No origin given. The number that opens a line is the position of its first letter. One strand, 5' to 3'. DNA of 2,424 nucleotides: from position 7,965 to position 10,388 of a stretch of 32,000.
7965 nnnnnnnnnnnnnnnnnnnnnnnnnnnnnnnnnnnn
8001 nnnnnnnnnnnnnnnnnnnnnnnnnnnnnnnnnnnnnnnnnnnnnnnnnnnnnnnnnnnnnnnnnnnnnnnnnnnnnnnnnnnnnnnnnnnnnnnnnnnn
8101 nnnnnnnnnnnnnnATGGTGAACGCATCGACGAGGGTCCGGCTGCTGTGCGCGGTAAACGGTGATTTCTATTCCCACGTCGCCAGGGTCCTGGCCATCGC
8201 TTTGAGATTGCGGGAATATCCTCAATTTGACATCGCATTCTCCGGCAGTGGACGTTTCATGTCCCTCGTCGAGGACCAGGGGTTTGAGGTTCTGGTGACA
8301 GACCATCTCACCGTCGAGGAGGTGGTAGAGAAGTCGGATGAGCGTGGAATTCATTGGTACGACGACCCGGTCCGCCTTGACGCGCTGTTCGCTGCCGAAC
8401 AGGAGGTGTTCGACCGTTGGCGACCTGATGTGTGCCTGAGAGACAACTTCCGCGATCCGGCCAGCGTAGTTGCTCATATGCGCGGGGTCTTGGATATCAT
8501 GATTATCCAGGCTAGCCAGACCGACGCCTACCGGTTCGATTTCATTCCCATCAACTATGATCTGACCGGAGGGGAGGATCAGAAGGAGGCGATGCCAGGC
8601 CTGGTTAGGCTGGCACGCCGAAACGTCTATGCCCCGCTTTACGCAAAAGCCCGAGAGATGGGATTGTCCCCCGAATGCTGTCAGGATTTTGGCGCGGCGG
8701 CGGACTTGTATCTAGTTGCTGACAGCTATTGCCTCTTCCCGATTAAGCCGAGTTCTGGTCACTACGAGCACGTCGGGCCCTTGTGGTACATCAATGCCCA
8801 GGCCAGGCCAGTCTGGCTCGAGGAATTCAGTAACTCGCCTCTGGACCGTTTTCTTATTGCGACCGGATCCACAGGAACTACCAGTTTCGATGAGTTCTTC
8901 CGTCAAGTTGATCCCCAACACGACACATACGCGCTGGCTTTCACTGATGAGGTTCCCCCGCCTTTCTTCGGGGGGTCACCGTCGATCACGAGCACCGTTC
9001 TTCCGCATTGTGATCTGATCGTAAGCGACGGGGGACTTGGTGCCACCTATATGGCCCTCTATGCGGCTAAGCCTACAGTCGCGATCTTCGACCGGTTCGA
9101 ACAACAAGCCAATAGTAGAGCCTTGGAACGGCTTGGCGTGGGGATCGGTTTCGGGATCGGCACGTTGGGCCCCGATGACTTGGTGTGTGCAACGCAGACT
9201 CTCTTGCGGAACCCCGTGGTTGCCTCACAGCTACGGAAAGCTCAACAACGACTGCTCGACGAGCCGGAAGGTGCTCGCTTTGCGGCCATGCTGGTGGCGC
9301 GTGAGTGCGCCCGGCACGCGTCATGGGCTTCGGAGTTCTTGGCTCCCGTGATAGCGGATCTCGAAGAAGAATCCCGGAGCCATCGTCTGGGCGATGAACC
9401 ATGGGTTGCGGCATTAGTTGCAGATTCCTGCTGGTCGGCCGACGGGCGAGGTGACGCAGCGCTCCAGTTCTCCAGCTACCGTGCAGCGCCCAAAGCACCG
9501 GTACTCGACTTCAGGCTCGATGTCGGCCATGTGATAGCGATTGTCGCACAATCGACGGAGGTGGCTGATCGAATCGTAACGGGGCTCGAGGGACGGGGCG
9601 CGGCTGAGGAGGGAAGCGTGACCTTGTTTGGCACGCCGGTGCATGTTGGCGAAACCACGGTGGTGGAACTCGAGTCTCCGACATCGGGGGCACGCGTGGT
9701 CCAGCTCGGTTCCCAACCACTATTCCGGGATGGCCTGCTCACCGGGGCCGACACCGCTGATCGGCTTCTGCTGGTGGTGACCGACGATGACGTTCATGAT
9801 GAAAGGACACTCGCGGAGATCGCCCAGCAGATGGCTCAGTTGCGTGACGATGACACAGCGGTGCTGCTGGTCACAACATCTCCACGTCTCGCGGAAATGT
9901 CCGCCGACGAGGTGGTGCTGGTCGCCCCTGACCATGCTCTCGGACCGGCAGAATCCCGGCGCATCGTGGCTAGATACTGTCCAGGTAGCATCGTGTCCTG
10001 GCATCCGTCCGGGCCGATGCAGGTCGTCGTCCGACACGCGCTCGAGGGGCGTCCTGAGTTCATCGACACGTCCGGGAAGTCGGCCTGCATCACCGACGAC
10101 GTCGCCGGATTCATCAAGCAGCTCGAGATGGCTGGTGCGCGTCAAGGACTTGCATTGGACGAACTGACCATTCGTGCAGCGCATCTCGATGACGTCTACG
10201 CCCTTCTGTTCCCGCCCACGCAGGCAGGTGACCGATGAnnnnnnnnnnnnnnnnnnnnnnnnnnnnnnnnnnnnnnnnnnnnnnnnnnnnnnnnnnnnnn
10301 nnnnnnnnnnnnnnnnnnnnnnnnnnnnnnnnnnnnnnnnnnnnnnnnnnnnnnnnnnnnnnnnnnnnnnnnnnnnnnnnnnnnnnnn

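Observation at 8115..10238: Glycosyltransferase fused to a degenerate, permease-less ABC ATPase domain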

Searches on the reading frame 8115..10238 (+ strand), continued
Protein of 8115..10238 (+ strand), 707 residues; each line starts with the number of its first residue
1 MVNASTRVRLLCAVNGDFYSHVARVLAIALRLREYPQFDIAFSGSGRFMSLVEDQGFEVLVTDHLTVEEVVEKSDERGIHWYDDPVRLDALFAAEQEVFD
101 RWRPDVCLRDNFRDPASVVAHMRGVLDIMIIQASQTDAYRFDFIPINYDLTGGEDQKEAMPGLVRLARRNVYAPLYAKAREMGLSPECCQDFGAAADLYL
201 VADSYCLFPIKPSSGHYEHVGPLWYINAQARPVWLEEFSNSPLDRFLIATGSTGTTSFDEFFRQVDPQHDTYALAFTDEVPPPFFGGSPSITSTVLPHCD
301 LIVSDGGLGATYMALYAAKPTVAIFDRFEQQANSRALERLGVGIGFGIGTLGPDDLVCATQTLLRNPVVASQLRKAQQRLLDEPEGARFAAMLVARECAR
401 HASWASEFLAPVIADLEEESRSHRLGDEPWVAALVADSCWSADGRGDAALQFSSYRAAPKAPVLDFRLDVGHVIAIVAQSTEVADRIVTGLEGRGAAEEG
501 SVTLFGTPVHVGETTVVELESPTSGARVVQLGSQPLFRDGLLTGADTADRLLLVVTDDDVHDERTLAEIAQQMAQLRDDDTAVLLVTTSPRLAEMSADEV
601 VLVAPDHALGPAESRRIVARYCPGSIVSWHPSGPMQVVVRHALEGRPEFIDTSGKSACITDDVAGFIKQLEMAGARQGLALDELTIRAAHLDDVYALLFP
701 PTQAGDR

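Call 75: find_encoding_contigs(protein=P0009, flank=6000, max_places=2)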
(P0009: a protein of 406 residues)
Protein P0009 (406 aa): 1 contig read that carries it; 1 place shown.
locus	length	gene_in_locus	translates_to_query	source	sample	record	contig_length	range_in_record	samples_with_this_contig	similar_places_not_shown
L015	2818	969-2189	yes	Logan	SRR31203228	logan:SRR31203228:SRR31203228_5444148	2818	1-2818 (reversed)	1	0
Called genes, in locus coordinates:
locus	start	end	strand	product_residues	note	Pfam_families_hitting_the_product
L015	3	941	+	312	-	?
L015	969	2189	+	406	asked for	PF06722:EryCIII-like_C (faint), PF00201:UDPGT (weak)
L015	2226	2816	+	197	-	?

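Call 83: list_cluster_members(proteins=[P0001, P0002, P0003])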
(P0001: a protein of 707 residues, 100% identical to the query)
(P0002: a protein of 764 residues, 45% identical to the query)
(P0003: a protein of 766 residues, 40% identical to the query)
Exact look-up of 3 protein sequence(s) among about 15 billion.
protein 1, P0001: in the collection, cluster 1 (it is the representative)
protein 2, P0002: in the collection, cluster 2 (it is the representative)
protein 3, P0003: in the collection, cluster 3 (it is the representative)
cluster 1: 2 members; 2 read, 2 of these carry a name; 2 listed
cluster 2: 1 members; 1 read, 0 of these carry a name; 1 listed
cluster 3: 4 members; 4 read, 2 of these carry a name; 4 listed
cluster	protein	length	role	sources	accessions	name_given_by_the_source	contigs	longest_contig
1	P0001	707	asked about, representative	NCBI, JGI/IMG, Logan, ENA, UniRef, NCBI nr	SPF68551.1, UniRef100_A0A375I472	Hypothetical protein PROPJV5_1532 [Propionibacterium ruminifibrarum] | Uncharacterized protein n=2 Tax=Propionibacterium ruminifibrarum TaxID=1962131 ...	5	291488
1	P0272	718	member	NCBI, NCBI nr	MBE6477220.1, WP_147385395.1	MAG: hypothetical protein E7Z97_03980 [Propionibacteriaceae bacterium] | hypothetical protein [Propionibacterium ruminifibrarum]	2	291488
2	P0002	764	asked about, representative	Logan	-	-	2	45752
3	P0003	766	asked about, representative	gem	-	-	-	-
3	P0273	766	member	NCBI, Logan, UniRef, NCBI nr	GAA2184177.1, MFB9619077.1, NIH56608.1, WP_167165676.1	hypothetical protein GCM10009785_31010 [Brooklawnia cerclae] | ABC-type multidrug transport system ATPase subunit/UDP:flavonoid glycosyltransferase YjiC ...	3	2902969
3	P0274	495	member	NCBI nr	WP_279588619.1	ABC transporter ATP-binding protein [Brooklawnia cerclae]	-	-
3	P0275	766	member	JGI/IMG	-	-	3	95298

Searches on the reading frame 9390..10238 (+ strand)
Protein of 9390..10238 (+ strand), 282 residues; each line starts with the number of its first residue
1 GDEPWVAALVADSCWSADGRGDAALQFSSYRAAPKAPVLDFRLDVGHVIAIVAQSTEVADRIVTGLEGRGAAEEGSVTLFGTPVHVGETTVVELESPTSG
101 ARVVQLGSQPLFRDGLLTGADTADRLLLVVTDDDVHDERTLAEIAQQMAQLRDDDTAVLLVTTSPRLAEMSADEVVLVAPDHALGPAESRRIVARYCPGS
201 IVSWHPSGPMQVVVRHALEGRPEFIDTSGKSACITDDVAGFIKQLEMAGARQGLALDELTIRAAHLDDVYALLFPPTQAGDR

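Call 8: search_protein_families(library=pfam, proteins=[window:9390-10238:+, window:9465-10238:+], max_evalue=10)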
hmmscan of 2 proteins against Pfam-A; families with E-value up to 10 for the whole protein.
window:9390-10238:+ (282 aa): 0 families

window:9465-10238:+ (257 aa): 0 families

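Call 64: predict_structure(alignment_id=A4)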
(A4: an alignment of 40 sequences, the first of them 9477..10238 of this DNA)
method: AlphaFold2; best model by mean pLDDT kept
length: 253 residues; sequences in the alignment: 40
mean_pLDDT: 76.8   pTM: 0.76
mean pLDDT of the five models: 76.8, 76.4, 76.2, 75.6, 74.6
residues with pLDDT >= 90: 72; 70-90: 92; 50-70: 63; < 50: 26
segments of 3 or more residues with pLDDT < 50: 80-94, 250-253
pLDDT, mean of each block of 10 residues (from residue 1): 75 88 89 78 63 58 49 60 43 58 70 87 88 92 93 89 94 86 67 68 91 91 88 94 74 38
secondary structure, 60 per line:
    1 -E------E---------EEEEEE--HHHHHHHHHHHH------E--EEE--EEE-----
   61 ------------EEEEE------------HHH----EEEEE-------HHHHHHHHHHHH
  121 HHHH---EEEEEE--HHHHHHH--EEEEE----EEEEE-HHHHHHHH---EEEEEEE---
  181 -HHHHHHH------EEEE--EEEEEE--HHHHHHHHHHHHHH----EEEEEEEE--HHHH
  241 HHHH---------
elements in order: E19-24 H27-38 E48-50 E53-55 E73-77 E97-101 H109-124 E128-133 H136-142 E145-149 E154-158 H160-167 E171-177 H182-188 E195-198 E201-206 H209-222 E227-234 H237-244

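Call 67: fold_search(model_id=the predicted structure, library=pdb)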
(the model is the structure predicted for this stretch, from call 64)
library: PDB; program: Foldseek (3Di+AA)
matches with E <= 10: 1506; with E <= 0.001: 54
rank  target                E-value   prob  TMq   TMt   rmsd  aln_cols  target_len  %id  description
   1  3tui_D                4.0e-06  1.00  0.39  0.30  11.8       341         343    8  Inward facing conformations of the MetNI methionine ABC transporter: CY5 native crystal form (released 2011-11-30)
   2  8edw_A                1.4e-05  1.00  0.51  0.10   7.1       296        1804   10  Cryo-EM Structure of human ABCA7 in BPL/Ch Nanodiscs (released 2022-12-21)
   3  4yer_A                1.5e-05  1.00  0.54  0.49   7.6       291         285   11  Crystal structure of an ABC transporter ATP-binding protein (TM_1403) from Thermotoga maritima MSB8 at 2.35 A resoluti (released 2015-03-11)
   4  7lkp_A                1.5e-05  1.00  0.47  0.09   8.5       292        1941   13  Structure of ATP-free human ABCA4 (released 2021-03-03)
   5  6xji_C                1.8e-05  1.00  0.55  0.49   7.1       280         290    8  PmtCD ABC exporter at C1 symmetry (released 2020-10-14)
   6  7w01                  1.8e-05  1.00  0.51  0.11   8.2       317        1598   12  Cryo-EM structure of nucleotide-free ABCA3 (released 2022-04-27)
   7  8eeb_A                2.5e-05  1.00  0.50  0.09   7.4       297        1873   12  Cryo-EM structure of human ABCA7 in Digitonin (released 2022-12-21)
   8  8ee6_A                2.7e-05  1.00  0.54  0.10   7.9       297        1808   10  Cryo-EM Structure of human ABCA7 in PE/Ch nanodiscs (released 2022-12-21)
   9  8y1p                  2.7e-05  1.00  0.35  0.07   6.0       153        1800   16  Cryo-EM structure of human ABCA7 in DOPS-bound state (released 2025-02-12)
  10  7o14_B                3.6e-05  1.00  0.47  0.40   9.7       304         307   11  ABC transporter NosDFY, nucleotide-free in lipid nanodisc, R-domain 1 (released 2022-04-13)
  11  6cvl_D                4.9e-05  1.00  0.40  0.31  12.2       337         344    8  Crystal structure of the Escherichia coli ATPgS-bound MetNI methionine ABC transporter in complex with its MetQ bindin (released 2018-11-14)
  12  7osf_B                5.2e-05  1.00  0.47  0.40   9.8       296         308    9  ABC Transporter complex NosDFYL, R-domain 1 (released 2022-06-22)
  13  4p33_A                5.9e-05  1.00  0.39  0.41  10.0       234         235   10  Crystal structure of E. coli LptB-E163Q in complex with ATP-sodium (released 2014-03-26)
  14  4qc2_A                6.7e-05  1.00  0.37  0.39   8.5       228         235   11  Crystal structure of lipopolysaccharide transport protein LptB in complex with ATP and Magnesium ions (released 2014-10-22)
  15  7o0y_B                7.5e-05  1.00  0.35  0.30   6.2       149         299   14  ABC transporter NosDFY, nucleotide-free in GDN (released 2022-04-13)
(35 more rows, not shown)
